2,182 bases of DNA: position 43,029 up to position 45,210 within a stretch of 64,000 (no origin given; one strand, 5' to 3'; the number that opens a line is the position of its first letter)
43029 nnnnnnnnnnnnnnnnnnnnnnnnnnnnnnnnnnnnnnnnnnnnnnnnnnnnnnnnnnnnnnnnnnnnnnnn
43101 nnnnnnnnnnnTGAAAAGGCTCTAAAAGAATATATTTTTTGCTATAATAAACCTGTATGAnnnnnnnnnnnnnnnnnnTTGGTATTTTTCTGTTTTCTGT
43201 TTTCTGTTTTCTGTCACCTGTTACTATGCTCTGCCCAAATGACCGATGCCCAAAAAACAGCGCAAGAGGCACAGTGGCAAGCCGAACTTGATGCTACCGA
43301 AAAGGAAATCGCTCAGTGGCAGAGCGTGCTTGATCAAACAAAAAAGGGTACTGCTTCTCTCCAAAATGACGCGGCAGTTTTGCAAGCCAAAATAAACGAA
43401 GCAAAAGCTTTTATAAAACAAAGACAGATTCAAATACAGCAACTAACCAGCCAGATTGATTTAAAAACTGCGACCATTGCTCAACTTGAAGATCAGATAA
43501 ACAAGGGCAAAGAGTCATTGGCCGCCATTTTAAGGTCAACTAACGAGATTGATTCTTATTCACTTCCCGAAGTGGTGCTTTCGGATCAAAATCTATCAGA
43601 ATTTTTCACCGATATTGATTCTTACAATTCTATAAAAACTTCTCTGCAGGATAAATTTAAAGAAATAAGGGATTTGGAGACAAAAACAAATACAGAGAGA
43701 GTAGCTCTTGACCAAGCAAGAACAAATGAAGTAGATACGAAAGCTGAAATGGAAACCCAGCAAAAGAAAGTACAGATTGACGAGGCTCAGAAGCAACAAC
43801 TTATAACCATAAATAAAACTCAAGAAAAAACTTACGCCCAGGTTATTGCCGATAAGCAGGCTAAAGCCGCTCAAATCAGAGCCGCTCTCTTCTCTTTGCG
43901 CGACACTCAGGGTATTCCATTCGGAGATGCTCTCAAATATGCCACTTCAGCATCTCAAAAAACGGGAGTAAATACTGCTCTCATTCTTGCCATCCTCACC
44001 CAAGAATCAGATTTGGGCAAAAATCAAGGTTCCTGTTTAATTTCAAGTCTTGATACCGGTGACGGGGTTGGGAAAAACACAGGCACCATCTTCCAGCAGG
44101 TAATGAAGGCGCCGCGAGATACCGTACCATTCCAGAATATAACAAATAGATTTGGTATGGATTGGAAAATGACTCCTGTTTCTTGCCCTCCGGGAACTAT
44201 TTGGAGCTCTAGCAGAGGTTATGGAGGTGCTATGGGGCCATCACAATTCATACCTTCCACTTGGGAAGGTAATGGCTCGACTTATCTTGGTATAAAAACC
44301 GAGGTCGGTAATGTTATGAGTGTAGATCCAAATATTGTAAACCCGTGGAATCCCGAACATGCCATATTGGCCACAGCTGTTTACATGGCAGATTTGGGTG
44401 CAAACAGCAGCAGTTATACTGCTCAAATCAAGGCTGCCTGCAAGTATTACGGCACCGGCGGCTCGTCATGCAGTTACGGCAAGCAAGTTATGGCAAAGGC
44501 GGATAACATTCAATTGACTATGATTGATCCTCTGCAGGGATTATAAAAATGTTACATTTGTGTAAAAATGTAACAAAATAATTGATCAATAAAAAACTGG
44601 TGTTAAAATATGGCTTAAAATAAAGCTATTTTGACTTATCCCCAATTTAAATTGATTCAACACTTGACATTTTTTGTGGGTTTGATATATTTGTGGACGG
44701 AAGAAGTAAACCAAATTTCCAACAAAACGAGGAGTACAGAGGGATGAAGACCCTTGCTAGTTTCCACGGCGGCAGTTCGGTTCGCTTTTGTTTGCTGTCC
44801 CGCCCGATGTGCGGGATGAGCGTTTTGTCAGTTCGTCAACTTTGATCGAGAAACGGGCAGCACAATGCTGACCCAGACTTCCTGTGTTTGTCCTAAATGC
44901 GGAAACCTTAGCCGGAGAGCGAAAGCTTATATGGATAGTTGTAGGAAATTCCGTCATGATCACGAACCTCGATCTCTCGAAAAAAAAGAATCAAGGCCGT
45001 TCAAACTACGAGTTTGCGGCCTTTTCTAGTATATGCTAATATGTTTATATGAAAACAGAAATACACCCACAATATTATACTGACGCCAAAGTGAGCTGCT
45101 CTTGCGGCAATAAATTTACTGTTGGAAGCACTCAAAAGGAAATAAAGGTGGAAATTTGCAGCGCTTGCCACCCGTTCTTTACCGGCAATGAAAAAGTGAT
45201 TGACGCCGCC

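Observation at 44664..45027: GC-rich, promoter- and terminator-bounded ~330-nt non-coding island upstream of rpmE: candidate structured RNA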

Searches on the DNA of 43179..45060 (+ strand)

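Call 4: search_rna_families(source=window, start=44540, end=45060, threshold=evalue, max_evalue=10, show_alignments=4)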
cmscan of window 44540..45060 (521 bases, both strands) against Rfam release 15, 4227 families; matches with E-value up to 10: 2.
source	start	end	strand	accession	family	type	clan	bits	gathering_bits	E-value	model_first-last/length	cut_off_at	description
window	44579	44666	-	RF03321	mir-1006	Gene; miRNA;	-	20.6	64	0.3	1-78/78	no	mir-1006 microRNA precursor family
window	44874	44951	-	RF01414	Dicty_Class_I_RNA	Gene;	-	15.8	41.5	4.5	1-56/56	no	Class I RNA from Dictyostelium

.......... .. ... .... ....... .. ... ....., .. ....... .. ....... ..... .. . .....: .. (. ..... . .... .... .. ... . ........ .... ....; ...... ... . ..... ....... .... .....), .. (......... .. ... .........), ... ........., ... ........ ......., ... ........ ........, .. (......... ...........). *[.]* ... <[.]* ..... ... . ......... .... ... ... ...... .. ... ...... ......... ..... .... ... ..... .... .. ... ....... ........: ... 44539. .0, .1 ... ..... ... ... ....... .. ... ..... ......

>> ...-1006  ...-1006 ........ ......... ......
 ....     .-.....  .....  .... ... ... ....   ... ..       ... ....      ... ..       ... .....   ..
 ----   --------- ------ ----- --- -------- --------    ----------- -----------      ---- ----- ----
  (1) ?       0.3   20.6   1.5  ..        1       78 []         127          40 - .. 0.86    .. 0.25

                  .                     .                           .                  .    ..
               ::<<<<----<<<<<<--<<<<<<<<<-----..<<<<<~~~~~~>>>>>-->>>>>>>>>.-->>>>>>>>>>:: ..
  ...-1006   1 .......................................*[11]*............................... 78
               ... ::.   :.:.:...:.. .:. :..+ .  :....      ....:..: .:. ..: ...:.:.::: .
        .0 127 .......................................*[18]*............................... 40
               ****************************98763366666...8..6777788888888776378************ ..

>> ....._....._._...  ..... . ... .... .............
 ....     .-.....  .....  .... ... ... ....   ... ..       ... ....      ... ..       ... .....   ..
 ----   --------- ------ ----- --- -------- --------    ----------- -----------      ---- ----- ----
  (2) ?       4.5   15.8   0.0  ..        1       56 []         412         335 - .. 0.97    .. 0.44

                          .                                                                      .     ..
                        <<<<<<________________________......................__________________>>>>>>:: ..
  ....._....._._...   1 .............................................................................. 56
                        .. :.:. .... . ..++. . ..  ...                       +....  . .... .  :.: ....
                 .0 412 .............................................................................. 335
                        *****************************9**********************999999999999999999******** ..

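Call 66: search_dna_similar(query=window:44640-45030:+, collection=phages, mode=distant, max_evalue=0.01)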
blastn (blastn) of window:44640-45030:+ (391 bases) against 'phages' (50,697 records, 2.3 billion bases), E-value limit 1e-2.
No match.
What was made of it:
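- Tried and rejected: There was no blastn hit in phage records (call 66).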

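Call 83: search_rna_families(sources=[L164, L165, L166, L170, L171, L162, L086, L088, L093, L092], threshold=gathering)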
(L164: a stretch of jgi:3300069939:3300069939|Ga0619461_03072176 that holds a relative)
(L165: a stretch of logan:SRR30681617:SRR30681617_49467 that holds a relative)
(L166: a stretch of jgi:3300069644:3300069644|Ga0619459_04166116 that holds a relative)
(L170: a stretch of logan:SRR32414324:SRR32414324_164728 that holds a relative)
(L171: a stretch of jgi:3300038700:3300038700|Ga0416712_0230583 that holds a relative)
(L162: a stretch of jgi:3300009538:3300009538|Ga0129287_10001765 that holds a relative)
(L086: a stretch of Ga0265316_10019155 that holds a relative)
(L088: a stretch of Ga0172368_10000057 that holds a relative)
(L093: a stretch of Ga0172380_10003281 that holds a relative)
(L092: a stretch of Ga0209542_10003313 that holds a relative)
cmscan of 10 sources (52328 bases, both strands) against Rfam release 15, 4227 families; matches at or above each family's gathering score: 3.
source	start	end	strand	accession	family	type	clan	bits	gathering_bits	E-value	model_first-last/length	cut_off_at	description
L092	5702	5775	+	RF00005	tRNA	Gene; tRNA;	CL00001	69.7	29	3.1e-13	1-71/71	no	tRNA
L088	5859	5931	+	RF00005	tRNA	Gene; tRNA;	CL00001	69.4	29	3.6e-13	1-71/71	no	tRNA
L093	5855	5927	+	RF00005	tRNA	Gene; tRNA;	CL00001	67.9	29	9.8e-13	1-71/71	no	tRNA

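Call 96: build_rna_model(alignment_id=A7, structure=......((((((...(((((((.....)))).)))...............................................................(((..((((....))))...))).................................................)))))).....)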
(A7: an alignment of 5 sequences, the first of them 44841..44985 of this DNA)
Model R1 built from alignment A7 (5 sequences, 181 columns); structure: as given.
model positions 146; base pairs 20; branch points 1; effective number of sequences 5; information 0.583 bits per position. Calibrated on 0.2 Mb of random sequence (short: E-values are rough).
structure used (alignment columns):
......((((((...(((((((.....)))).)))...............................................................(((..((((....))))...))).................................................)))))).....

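Call 97: search_with_rna_model(model_id=R1, sources=[window, L001, L003, L004, L005, L006, L009, L010, L011, L012, L084, L086, L088, L092, L093, L161, L162, L164, L165, L166, L170, L171, L082, L085, L163, L167], max_evalue=10, make_alignment=true, show_alignments=7)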
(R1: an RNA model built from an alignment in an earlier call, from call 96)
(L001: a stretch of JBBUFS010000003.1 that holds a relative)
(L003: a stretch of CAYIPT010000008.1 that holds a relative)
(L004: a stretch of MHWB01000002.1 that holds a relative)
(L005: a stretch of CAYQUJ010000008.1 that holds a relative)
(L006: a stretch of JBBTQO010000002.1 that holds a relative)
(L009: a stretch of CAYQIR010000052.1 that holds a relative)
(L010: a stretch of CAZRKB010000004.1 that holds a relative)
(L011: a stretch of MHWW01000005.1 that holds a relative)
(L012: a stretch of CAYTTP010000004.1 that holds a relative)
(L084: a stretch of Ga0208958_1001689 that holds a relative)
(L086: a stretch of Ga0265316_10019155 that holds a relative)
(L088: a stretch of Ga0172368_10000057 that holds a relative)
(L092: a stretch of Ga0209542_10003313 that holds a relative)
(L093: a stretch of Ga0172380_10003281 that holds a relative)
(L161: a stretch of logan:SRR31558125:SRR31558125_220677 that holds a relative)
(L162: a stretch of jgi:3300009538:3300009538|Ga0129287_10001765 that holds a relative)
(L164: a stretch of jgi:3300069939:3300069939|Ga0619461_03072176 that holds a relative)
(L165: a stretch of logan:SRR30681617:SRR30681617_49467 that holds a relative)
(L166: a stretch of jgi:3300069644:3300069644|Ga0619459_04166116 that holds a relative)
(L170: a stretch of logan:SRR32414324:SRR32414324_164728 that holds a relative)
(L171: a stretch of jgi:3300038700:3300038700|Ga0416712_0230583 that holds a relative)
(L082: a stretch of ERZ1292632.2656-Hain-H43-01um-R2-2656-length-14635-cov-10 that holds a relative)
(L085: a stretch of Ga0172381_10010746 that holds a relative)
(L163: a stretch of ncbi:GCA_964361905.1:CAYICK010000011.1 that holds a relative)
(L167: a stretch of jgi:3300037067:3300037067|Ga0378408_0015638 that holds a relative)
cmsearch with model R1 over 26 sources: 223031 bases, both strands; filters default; matches with E-value up to 10: 10.
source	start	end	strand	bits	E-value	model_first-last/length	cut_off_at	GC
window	44841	44985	+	136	1.5e-26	1-146/146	no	0.46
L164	3240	3379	+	117.5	1.2e-22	1-146/146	no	0.46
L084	1385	1541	+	111.4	2.3e-21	1-146/146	no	0.54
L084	806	952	+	89.6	9.4e-17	1-146/146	no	0.45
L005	3430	3577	+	85.9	5.6e-16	1-146/146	no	0.5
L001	682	777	-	11.2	3.5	1-146/146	no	0.34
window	54143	54191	+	10.9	4.1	1-146/146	no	0.24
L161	516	562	-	10.5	5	46-94/146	no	0.3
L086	1184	1237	-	9.3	8.7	41-94/146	no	0.2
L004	3014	3069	+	9.1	9.6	1-146/146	no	0.5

Alignment A8: 10 matches aligned to the model, 231 columns, each read 5' to 3' on its own strand. Consensus structure (alignment columns), stored with it:
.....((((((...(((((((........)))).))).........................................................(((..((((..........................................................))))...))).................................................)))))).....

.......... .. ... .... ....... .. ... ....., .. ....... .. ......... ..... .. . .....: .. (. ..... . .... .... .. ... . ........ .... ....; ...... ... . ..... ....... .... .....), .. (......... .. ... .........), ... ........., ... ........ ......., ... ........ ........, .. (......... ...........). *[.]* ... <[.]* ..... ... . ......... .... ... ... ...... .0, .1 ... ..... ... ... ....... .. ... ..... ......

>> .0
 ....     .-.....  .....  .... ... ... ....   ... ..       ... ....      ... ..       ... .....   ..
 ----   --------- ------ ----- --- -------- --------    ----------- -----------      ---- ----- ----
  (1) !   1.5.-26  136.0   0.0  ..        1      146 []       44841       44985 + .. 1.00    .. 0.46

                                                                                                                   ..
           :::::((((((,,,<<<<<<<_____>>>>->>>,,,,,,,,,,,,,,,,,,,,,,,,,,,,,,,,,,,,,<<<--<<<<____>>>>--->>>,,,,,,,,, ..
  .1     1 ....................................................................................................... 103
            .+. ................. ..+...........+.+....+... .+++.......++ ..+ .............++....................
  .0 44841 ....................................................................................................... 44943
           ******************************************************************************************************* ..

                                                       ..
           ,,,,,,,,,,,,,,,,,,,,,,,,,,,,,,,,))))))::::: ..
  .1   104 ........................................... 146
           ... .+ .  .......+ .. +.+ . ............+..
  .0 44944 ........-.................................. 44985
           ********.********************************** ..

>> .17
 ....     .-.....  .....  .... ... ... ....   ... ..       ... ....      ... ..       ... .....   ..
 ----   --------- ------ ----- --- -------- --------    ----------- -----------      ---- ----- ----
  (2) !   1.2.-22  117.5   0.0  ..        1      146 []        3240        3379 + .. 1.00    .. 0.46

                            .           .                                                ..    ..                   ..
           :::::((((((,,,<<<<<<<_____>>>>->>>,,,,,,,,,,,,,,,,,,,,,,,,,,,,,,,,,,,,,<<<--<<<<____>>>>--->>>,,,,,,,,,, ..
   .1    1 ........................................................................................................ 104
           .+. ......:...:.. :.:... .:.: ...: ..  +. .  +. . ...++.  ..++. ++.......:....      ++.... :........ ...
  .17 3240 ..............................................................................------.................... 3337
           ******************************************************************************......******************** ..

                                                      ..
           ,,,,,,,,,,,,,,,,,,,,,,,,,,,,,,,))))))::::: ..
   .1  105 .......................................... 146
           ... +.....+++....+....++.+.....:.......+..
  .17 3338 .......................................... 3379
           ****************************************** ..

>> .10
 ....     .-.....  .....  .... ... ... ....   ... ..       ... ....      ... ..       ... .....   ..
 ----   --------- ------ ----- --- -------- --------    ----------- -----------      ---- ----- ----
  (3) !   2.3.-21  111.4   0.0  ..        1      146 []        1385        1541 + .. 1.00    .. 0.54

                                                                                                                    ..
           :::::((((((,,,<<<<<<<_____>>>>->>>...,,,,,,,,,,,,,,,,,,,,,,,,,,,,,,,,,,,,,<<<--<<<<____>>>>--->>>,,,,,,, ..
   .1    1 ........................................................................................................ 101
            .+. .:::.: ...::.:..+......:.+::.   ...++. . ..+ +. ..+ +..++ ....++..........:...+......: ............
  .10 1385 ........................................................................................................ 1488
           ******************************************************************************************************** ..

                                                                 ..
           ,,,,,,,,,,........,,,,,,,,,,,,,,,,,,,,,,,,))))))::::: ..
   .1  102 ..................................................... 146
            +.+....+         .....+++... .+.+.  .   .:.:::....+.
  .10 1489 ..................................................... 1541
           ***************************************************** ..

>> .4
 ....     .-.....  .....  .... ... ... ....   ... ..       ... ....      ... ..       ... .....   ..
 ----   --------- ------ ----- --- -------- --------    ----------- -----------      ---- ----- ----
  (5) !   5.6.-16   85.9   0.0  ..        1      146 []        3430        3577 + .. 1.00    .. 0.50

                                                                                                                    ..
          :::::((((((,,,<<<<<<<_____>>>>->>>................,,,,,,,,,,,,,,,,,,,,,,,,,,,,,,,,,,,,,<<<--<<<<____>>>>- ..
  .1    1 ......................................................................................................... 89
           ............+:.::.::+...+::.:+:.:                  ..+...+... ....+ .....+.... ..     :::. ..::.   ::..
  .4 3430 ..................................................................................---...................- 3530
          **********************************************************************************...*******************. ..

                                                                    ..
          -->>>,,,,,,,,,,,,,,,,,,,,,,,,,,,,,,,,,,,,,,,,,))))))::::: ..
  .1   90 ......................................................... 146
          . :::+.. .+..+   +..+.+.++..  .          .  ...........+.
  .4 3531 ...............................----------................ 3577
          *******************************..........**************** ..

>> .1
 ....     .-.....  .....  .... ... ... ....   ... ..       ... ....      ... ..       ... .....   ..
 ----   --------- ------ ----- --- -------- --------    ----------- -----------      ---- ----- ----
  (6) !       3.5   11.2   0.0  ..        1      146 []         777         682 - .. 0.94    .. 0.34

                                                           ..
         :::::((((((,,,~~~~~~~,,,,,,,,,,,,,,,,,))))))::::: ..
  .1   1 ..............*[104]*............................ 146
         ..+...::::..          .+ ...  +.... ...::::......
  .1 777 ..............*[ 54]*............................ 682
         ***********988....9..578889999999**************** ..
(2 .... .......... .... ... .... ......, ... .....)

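Call 98: search_with_rna_model(model_id=R1, sources=[window, L005, L084, L164], max_evalue=0.001, make_alignment=true)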
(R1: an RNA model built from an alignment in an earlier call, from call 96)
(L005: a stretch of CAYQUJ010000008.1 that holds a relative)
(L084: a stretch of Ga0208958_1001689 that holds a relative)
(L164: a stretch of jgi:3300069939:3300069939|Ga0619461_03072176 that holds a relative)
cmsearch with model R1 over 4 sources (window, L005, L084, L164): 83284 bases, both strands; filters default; matches with E-value up to 0.001: 5.
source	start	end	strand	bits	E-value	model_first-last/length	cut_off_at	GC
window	44841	44985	+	136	5.6e-27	1-146/146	no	0.46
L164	3240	3379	+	117.5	4.4e-23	1-146/146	no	0.46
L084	1385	1541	+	111.4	8.7e-22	1-146/146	no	0.54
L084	806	952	+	89.6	3.5e-17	1-146/146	no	0.45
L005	3430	3577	+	85.9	2.1e-16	1-146/146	no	0.5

Alignment A9: 5 matches aligned to the model, 174 columns, each read 5' to 3' on its own strand. Consensus structure (alignment columns), stored with it:
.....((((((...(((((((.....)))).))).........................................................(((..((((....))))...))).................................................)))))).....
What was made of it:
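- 44841..44985 (+): 3' domain shared with L164, L084A, L084B and L005. Its parts are the flanking strands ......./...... (44844-44851) and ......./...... (44968-44980), the hairpin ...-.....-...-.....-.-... (44855-44874), and the block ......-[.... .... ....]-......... (44908-44941). Model R1 matches only these five units (calls 97, 98).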

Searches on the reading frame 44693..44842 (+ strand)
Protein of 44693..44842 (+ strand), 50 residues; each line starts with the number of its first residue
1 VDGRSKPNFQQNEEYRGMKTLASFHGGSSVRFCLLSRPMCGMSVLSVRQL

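Call 88: search_protein_families(library=pfam, proteins=[window:44693-44842:+], max_evalue=1)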
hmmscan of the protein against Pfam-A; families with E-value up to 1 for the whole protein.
seq(50 aa): 0 families
